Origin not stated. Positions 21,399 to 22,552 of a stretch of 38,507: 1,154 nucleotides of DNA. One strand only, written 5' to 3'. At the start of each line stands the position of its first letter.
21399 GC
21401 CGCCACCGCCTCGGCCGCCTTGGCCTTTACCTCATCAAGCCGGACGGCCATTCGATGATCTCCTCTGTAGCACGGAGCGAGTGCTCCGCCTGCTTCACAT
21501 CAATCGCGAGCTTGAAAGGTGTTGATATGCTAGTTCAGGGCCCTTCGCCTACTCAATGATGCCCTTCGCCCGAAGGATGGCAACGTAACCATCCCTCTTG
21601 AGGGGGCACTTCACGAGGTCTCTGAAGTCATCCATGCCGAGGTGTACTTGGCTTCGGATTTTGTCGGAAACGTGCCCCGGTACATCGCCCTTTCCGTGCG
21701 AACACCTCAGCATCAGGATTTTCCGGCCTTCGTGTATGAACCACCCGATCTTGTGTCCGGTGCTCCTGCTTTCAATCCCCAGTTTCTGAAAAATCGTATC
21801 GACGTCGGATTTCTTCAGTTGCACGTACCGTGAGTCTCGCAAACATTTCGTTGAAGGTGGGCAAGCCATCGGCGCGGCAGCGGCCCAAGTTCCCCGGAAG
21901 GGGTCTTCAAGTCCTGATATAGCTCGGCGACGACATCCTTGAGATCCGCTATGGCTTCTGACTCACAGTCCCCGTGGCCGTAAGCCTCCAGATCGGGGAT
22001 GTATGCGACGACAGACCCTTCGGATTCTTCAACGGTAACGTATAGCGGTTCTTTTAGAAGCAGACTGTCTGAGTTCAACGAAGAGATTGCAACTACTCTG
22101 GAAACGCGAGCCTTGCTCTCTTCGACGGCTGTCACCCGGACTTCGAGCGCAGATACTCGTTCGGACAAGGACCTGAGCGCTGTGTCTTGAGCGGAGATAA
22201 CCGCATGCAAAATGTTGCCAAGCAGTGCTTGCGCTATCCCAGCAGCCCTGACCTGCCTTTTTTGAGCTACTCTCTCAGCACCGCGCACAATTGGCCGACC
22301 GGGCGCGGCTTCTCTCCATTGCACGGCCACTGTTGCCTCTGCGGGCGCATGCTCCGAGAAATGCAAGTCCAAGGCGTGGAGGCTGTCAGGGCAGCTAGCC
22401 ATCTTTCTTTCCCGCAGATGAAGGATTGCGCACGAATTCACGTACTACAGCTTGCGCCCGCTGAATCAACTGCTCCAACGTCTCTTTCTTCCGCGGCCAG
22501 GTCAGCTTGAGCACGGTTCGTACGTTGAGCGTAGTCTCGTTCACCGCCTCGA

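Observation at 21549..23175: Uncharacterised three-gene operon with overlapping stop/start signals: unknown protein, coiled-coil HicB-like protein, divergent HicA-like protein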

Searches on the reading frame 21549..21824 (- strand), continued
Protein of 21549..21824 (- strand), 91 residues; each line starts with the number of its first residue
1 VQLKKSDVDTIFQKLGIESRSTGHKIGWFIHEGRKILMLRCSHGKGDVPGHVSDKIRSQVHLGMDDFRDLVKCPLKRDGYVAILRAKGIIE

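Call 64: find_related_loci(query=A8, collection=viral_contigs, flank=5000)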
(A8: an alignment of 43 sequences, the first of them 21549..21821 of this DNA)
Query A8 (90 aa) in viral_contigs; peptide patterns used: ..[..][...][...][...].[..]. (x = any residue, [..] = any of these).
9 stretches matched a pattern, but none encodes a relative of the query by tblastn (E <= 1e-3).

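Call 95: search_protein_families(library=pfam, proteins=[L016:3019-5601:+, L016:6298-7485:+, L019:3488-5563:+, L019:6378-9242:+, L033:81-1541:+, L043:3445-5613:+, L020:3856-4929:+, L022:1332-3005:+, L023:4872-5288:+, L061:517-2493:+], max_evalue=0.00001)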
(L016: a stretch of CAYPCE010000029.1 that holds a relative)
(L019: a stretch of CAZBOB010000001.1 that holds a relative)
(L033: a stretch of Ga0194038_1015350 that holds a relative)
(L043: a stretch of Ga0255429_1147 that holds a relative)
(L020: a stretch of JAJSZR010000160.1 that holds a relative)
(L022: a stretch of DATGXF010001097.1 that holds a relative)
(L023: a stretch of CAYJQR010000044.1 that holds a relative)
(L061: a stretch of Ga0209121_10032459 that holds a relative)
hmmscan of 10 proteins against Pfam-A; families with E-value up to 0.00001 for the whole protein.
L016:3019-5601:+ (860 aa): 8 families
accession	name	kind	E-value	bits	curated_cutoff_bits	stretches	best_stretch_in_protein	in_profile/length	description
PF02518.31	HATPase_c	-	1.9e-27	96.3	26.4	1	752-857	5-109/111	Histidine kinase-, DNA gyrase B-, and HSP90-like ATPase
PF00072.30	Response_reg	-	5.7e-27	94.5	30.2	1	17-126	1-110/111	Response regulator receiver domain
PF08447.18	PAS_3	-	4.4e-26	91.4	25.6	1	373-460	3-89/89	PAS fold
PF13426.13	PAS_9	-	1.6e-19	70.6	27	1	488-590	1-102/103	PAS domain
PF08448.16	PAS_4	-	1.3e-18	67.6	23.1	1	484-592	1-108/110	PAS fold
PF00989.32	PAS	-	8.2e-14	52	22.6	1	479-589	2-113/113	PAS fold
PF13188.13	PAS_8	-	4.3e-10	39.6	21.8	1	480-528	3-48/65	PAS domain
PF14598.12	PAS_11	-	2.1e-06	28.1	25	1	396-466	37-107/109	PAS domain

L016:6298-7485:+ (395 aa): 2 families
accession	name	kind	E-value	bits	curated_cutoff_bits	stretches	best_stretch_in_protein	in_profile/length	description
PF07228.17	SpoIIE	-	1.1e-31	110.8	25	1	202-389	7-189/192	Stage II sporulation protein E (SpoIIE)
PF00072.30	Response_reg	-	9.7e-25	87.3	30.2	1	5-117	1-108/111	Response regulator receiver domain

L019:3488-5563:+ (691 aa): 1 family
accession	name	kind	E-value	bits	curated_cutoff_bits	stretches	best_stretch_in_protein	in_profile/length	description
PF01555.25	N6_N4_Mtase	-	5.7e-44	151.1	26.7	1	140-404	1-220/221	DNA methylase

L019:6378-9242:+ (954 aa): 2 families
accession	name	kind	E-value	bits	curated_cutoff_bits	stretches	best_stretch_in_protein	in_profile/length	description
PF04851.21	ResIII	-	3.7e-15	56.6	22.5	1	72-281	20-162/164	Type III restriction enzyme, res subunit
PF18766.7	SWI2_SNF2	-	1.7e-10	41.4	26.7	1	97-340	8-218/221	SWI2/SNF2 ATPase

L033:81-1541:+ (486 aa): 3 families
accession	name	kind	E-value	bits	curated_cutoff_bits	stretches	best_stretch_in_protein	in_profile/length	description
PF21478.3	GcvP2_C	-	2.2e-31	108.7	27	1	355-457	1-105/122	Glycine dehydrogenase, C-terminal domain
PF02347.22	GDC-P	-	1.5e-08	34.3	26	1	112-302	104-284/429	Glycine cleavage system P-protein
PF00266.25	Aminotran_5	-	8.1e-07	28.8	21.5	1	151-282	75-207/371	Aminotransferase class-V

L043:3445-5613:+ (722 aa): 1 family
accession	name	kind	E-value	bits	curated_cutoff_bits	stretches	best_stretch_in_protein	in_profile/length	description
PF01555.25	N6_N4_Mtase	-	7.5e-32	111.5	26.7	1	139-438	1-220/221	DNA methylase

L020:3856-4929:+ (357 aa): 1 family
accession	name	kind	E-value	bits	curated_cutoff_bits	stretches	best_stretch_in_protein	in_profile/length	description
PF02661.23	Fic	-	2.8e-16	60.6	24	1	118-221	2-91/93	Fic/DOC family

L022:1332-3005:+ (557 aa): 0 families

L023:4872-5288:+ (138 aa): 1 family
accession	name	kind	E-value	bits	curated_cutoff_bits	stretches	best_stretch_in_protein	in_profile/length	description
PF22091.2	DUF6941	-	2.7e-18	67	27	1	15-123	3-117/125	Family of unknown function (DUF6941)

L061:517-2493:+ (658 aa): 1 family
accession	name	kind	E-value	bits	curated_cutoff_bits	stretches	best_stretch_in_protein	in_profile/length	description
PF01555.25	N6_N4_Mtase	-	2.9e-50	171.7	26.7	1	140-372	1-220/221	DNA methylase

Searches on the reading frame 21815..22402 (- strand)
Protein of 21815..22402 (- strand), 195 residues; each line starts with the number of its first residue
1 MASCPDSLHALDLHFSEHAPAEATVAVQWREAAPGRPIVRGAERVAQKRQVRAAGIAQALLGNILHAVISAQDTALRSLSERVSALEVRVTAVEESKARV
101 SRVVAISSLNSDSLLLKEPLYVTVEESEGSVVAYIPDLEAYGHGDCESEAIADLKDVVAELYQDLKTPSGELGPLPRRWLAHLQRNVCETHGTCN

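Call 7: search_protein_families(library=pfam, proteins=[window:21815-22402:-], max_evalue=1)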
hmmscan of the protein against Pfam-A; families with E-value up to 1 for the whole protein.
window:21815-22402:- (195 aa): 3 families
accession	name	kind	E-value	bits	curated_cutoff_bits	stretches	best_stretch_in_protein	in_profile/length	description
PF12910.14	PHD_like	-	0.023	15.2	27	1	91-163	28-101/141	Antitoxin of toxin-antitoxin, RelE / RelB, TA system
PF04102.17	SlyX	-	0.05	14.7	30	0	64-98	21-55/67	SlyX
PF25443.1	ANG-1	-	0.17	12.5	28.5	1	62-97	9-44/105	ANG-1-like domain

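Call 8: search_protein_families(library=ncbifam, proteins=[window:21815-22402:-], max_evalue=1)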
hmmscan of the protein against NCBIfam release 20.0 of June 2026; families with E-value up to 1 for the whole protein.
window:21815-22402:- (195 aa): 1 family
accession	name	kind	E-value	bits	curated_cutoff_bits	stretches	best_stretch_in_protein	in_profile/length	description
TIGR02338.1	gimC_beta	equivalog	0.15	12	73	1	62-101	57-94/110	prefoldin subunit beta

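Call 9: search_protein_families(library=padloc, proteins=[window:21815-22402:-], max_evalue=1)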
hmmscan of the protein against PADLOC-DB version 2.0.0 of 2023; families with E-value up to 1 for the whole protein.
window:21815-22402:- (195 aa): 0 families

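Call 43: search_solved_structures(query=A6, max_evalue=10, show_alignments=2)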
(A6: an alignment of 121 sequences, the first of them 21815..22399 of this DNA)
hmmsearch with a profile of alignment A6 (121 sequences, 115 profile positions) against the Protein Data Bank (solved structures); distinct sequences matched with E-value up to 10: 4.
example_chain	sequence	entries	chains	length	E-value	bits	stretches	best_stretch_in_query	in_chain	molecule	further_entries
3jqh_A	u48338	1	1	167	4.8e-05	26.6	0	83-103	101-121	C-type lectin domain family 4 member M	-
9r1o_A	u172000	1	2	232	0.12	15.7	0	67-108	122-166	sc-apCC-6-DPH-NR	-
3k6q_A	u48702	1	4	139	0.32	14.3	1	44-105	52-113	Putative ligand binding protein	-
5tvz_A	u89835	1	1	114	1.3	12.4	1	14-48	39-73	Nucleoporin POM152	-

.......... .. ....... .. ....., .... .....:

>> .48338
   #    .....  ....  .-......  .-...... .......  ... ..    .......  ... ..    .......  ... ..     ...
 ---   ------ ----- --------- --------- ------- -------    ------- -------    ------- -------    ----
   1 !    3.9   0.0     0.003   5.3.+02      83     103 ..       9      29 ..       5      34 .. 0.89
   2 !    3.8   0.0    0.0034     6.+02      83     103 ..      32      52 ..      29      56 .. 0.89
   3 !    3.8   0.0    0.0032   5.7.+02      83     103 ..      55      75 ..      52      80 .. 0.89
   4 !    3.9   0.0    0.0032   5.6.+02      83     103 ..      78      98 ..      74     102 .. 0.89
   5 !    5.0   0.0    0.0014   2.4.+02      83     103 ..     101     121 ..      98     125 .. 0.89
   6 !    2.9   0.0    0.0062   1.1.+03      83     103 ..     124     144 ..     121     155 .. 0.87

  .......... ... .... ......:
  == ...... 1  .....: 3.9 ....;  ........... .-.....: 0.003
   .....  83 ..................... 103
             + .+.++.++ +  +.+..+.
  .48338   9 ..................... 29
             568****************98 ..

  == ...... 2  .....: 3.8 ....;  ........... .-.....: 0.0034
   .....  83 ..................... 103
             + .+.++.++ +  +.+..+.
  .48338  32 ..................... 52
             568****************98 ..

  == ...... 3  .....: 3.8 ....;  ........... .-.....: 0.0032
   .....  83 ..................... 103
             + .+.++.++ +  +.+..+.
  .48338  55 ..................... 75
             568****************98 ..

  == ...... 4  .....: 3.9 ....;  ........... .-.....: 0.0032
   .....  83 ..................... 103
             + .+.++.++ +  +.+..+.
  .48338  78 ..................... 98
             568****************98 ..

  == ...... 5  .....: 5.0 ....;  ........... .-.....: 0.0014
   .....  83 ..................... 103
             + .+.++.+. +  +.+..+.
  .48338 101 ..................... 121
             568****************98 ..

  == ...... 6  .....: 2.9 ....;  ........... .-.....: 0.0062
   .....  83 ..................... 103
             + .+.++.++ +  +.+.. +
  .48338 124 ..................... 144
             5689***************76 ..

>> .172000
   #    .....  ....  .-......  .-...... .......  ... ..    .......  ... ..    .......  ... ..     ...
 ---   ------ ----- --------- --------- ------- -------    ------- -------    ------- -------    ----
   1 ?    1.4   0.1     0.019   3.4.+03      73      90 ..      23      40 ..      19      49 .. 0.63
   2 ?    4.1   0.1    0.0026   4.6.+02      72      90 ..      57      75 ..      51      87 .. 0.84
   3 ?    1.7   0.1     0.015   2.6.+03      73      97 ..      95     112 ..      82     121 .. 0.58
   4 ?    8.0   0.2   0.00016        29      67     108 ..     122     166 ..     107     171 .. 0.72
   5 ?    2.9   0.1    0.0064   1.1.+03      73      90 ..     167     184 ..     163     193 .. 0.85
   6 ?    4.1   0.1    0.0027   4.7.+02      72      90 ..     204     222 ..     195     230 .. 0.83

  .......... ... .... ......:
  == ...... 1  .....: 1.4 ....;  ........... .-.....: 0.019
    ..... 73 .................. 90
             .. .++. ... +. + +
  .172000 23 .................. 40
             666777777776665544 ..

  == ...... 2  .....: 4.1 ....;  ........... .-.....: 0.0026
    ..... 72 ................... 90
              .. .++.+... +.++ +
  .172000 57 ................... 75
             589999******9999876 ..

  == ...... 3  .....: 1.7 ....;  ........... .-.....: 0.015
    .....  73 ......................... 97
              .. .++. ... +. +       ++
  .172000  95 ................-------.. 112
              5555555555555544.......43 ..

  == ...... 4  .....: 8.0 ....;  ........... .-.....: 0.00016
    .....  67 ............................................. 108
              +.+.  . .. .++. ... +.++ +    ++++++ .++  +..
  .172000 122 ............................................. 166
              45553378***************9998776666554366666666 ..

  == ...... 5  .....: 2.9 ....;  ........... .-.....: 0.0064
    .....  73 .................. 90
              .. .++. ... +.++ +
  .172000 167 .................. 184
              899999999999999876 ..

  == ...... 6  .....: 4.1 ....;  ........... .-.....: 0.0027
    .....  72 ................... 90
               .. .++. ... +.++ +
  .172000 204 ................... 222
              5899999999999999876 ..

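Call 44: search_protein_families(library=pfam, alignment_id=A6, max_evalue=1)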
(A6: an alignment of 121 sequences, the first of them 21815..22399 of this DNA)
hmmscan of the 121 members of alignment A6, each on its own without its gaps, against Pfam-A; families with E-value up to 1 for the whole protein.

A. member 1, window:21815-22399:- (194 aa): 3 families
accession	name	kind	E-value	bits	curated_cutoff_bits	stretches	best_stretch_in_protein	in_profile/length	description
PF12910.14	PHD_like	-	0.023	15.2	27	1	90-162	28-101/141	Antitoxin of toxin-antitoxin, RelE / RelB, TA system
PF04102.17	SlyX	-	0.05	14.7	30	0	63-97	21-55/67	SlyX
PF25443.1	ANG-1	-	0.17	12.6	28.5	1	61-96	9-44/105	ANG-1-like domain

B. families by the number of members that match (of 121 scanned): 27 families (the first 25 are shown)
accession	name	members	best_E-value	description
PF12910.14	PHD_like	93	0.00092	Antitoxin of toxin-antitoxin, RelE / RelB, TA system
PF11535.13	Calci_bind_CcbP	4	0.047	Calcium binding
PF09373.15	PMBR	3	0.0024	Pseudomurein-binding repeat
PF11357.14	Spy1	3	0.032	Cell cycle regulatory protein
PF03893.22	Lipase3_N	3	0.066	Lipase 3 N-terminal region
PF07529.18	HSA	2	0.066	HSA domain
PF04456.17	DUF503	2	0.083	Protein of unknown function (DUF503)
PF24999.1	LAMB4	2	0.12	Laminin subunit beta-4-like domain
PF06430.17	L_lactis_RepB_C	2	0.13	Lactococcus lactis RepB C-terminus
PF22255.2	Gp44-like_2nd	2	0.14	Baseplate hub protein gp44-like, second domain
PF24100.1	DUF7381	2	0.47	Domain of unknown function (DUF7381)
PF22271.1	DUF6955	1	0.016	Family of unknown function (DUF6955)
PF01014.23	Uricase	1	0.025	Uricase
PF06266.17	HrpF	1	0.029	HrpF protein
PF17561.7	TssO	1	0.039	Type VI secretion system, TssO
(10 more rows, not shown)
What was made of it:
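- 21815..22168 (-): B core (about 117 aa if started at TTG 22168): HicB-fold antitoxin candidate. This is the part conserved in all homologs. Pfam PHD_like is sub-threshold in 93 of 121 members (call 44).
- Closest known: Pfam PF12910 PHD_like antitoxins. Same: Sub-threshold hits occur in 93 of 121 B homologs over the beta-beta-beta-alpha core (call 44).
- Pfam PHD_like antitoxin hits are sub-threshold in 93 of 121 members (call 44).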

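Call 47: predict_structure(alignment_id=A6)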
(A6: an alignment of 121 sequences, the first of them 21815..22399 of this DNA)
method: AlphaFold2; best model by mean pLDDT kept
length: 194 residues; sequences in the alignment: 121
mean_pLDDT: 75.0   pTM: 0.53
mean pLDDT of the five models: 75.0, 72.6, 70.3, 70.1, 68.2
residues with pLDDT >= 90: 82; 70-90: 39; 50-70: 34; < 50: 39
segments of 3 or more residues with pLDDT < 50: 1-38
pLDDT, mean of each block of 10 residues (from residue 1): 38 35 35 44 58 64 68 77 86 73 96 96 94 97 97 98 86 95 93 70
secondary structure, 60 per line:
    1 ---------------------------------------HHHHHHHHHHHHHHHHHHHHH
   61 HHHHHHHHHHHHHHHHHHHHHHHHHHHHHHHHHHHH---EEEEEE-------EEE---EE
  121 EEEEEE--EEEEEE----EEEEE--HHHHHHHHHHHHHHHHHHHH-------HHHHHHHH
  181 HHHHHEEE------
elements in order: H40-96 E100-105 E113-115 E119-126 E129-134 E139-143 H146-165 H173-185 E186-188
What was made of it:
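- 22169..22402 (-): Lineage-specific N-terminal extension of ORF-B (78 aa). Its ATG at 22402-22400 overlaps the ORF-A stop. AF2 predicts residues 1-38 as disordered and 40-96 as one long helix at moderate confidence (call 47).
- The B core AF2 model has pLDDT above 90 (call 47).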

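Call 50: fold_search(model_id=the predicted structure, library=pdb)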
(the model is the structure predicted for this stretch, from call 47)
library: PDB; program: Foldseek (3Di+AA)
matches with E <= 10: 337; with E <= 0.001: 0
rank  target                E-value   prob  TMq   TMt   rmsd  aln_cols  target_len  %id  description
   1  2l6m_MODEL_1_A        2.2e-01  0.30  0.15  0.26  13.7        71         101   20  Structure of C-terminal dsRBD of the Fission Yeast DICER (Dcr1) (released 2011-08-24)
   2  3p1x_A                2.5e-01  0.20  0.13  0.30  12.8        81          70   18  Crystal structure of DRBM 2 domain of Interleukin enhancer-binding factor 3 from Homo sapiens, Northeast Structural Ge (released 2010-12-29)
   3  3k6q_B                2.8e-01  0.28  0.21  0.28  21.3       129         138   12  CRYSTAL STRUCTURE OF An antitoxin part of a putative toxin/antitoxin system (SWOL_0700) FROM SYNTROPHOMONAS WOLFEI SUB (released 2009-10-27)
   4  5mrc_5                2.8e-01  0.18  0.14  0.09  11.8        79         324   24  Structure of the yeast mitochondrial ribosome - Class A (released 2017-02-15)
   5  2ljh_MODEL_1_A        3.0e-01  0.15  0.13  0.23  12.3        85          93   15  NMR structure of Double-stranded RNA-specific editase Adar (released 2012-01-11)
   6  2l3j_MODEL_1_A        3.2e-01  0.28  0.16  0.14  14.0        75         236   15  The solution structure of the ADAR2 dsRBM-RNA complex reveals a sequence-specific read out of the minor groove (released 2010-10-27)
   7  9kby_A                3.4e-01  0.33  0.16  0.05  13.6        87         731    9  Cryo-EM structure of DCL4-Hairpin RNA complex (released 2026-02-18)
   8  3j6b_5                3.4e-01  0.25  0.11  0.07   9.1        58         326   26  Structure of the yeast mitochondrial large ribosomal subunit (released 2014-04-09)
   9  6r5w_C                4.3e-01  0.44  0.17  0.19   8.5        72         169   12  Crystal structure of the receptor binding protein (gp15) of Listeria phage PSA (released 2019-10-30)
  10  2ez6_A                4.3e-01  0.30  0.17  0.15  13.0        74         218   15  Crystal structure of Aquifex aeolicus RNase III (D44N) complexed with product of double-stranded RNA processing (released 2006-02-07)
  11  2nue_A                4.3e-01  0.18  0.15  0.14  11.1        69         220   19  Crystal structure of RNase III from Aquifex aeolicus complexed with ds-RNA at 2.9-Angstrom Resolution (released 2007-11-20)
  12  9hcg_c                4.3e-01  0.14  0.14  0.10  12.5        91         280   15  Mouse mitoribosome large subunit assembly intermediate bound to NSUN4, METRF4, MRM2, GTPBP7 and MALSU1-L0R8F8-mt-ACP c (released 2025-06-18)
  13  8cf1_E                4.9e-01  0.30  0.12  0.42  11.0        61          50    8  Tetracycline bound to the 30S head (released 2023-07-26)
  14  7zpk_C                5.2e-01  0.33  0.17  0.14  14.8        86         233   13  Mammalian Dicer in the "pre-dicing state" with pre-miR-15a substrate and TARBP2 subunit (released 2022-11-16)
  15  1yz9_A                5.5e-01  0.28  0.14  0.13  11.3        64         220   11  Crystal structure of RNase III mutant E110Q from Aquifex aeolicus complexed with double stranded RNA at 2.1-Angstrom R (released 2005-11-22)
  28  3k6q_A                7.5e-01  0.15  0.21  0.28  20.9       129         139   11  CRYSTAL STRUCTURE OF An antitoxin part of a putative toxin/antitoxin system (SWOL_0700) FROM SYNTROPHOMONAS WOLFEI SUB (released 2009-10-27)
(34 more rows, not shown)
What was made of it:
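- Closest known: Pfam PF12910 PHD_like antitoxins. Same: 3k6q appears among the Foldseek and hmmsearch hits (calls 43, 50).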

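Call 58: search_protein_families(library=phrogs, proteins=[window:21815-22402:-], max_evalue=1)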
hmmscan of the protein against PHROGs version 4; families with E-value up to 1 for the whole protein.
window:21815-22402:- (195 aa): 5 families
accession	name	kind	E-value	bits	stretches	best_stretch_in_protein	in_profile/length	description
phrog_497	-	moron, auxiliary metabolic gene and host takeover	0.013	16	1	122-159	15-54/342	toxin-antitoxin system HicB-like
phrog_4896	-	other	0.059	13.8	1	67-117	220-268/291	glycerophosphoryl diester phosphodiesterase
phrog_24148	-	DNA, RNA and nucleotide metabolism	0.1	12.9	1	61-104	155-200/275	HNH endonuclease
phrog_11958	-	unknown function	0.15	13.3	0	118-162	4-48/84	-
phrog_25155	-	unknown function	0.25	11.7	1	50-124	13-83/223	-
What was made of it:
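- On HicB antitoxin fold (UPF0150 / DUF1902 / PHD_like): PHROG HicB-like E=0.013 (call 58).
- PHROG HicB-like scores E=0.013 (call 58).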

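Call 99: fold_search(model_id=the predicted structure, library=viral)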
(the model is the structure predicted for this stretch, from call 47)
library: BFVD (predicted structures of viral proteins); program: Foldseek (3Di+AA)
matches with E <= 10: 357; with E <= 0.001: 1
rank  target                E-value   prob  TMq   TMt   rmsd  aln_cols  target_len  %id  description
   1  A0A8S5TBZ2            1.0e-05  1.00  0.43  0.53   1.9        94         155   19  Uncharacterized protein [Siphoviridae sp. ctNZc11]
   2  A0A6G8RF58            1.6e-02  1.00  0.26  0.81   2.7        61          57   21  Uncharacterized protein [Salmonella phage ende]
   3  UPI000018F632         1.8e-02  1.00  0.25  0.42   3.0        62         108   19  (no name look-up for this kind of identifier)
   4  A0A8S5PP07            3.9e-02  1.00  0.24  0.36   3.5        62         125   18  Antitoxin [Podoviridae sp. ct8dV2]
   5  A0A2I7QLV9            7.7e-02  0.98  0.25  0.59  10.5        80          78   18  (no name in the UniProt tables at hand)
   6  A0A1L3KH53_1          7.7e-02  0.30  0.16  0.04  15.0       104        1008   13  (no name in the UniProt tables at hand)
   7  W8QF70                7.7e-02  0.18  0.14  0.20  20.7       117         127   13  Ribonuclease III [Chloriridovirus anopheles1]
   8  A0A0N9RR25            8.2e-02  0.75  0.21  0.31  11.5       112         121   16  Uncharacterized protein [Pseudomonas phage POR1]
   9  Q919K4                1.5e-01  0.28  0.18  0.15   7.6        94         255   15  Uncharacterized protein [Culex nigripalpus nucleopolyhedrovirus (isolate Florida/1997)]
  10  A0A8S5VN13            1.8e-01  0.30  0.19  0.32  13.7       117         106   14  (no name in the UniProt tables at hand)
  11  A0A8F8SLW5            2.1e-01  0.47  0.15  0.16  16.3        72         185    8  (no name in the UniProt tables at hand)
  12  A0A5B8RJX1            2.1e-01  0.20  0.16  0.17  12.9        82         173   16  DRBM domain-containing protein [Iridovirus Liz-CrIV]
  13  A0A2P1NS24            2.5e-01  0.28  0.17  0.17  12.8        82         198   13  VP11 [Liao ning virus]
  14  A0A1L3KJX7            2.6e-01  0.20  0.14  0.17  12.7        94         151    7  (no name in the UniProt tables at hand)
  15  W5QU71                2.6e-01  0.12  0.15  0.20  10.4        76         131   13  Uncharacterized protein [Bacillus phage BPS10C]
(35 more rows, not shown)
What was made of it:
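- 21815..22168 (-): The top BFVD structural hit has E=1e-5, and an annotated phage antitoxin scores E=0.039 (call 99).
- On HicB antitoxin fold (UPF0150 / DUF1902 / PHD_like): BFVD top hit E=1e-5 over 94 columns, rmsd 1.9 (call 99).
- BFVD hits have E=1e-5 (uncharacterised protein) and E=0.039 (annotated antitoxin) (call 99).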
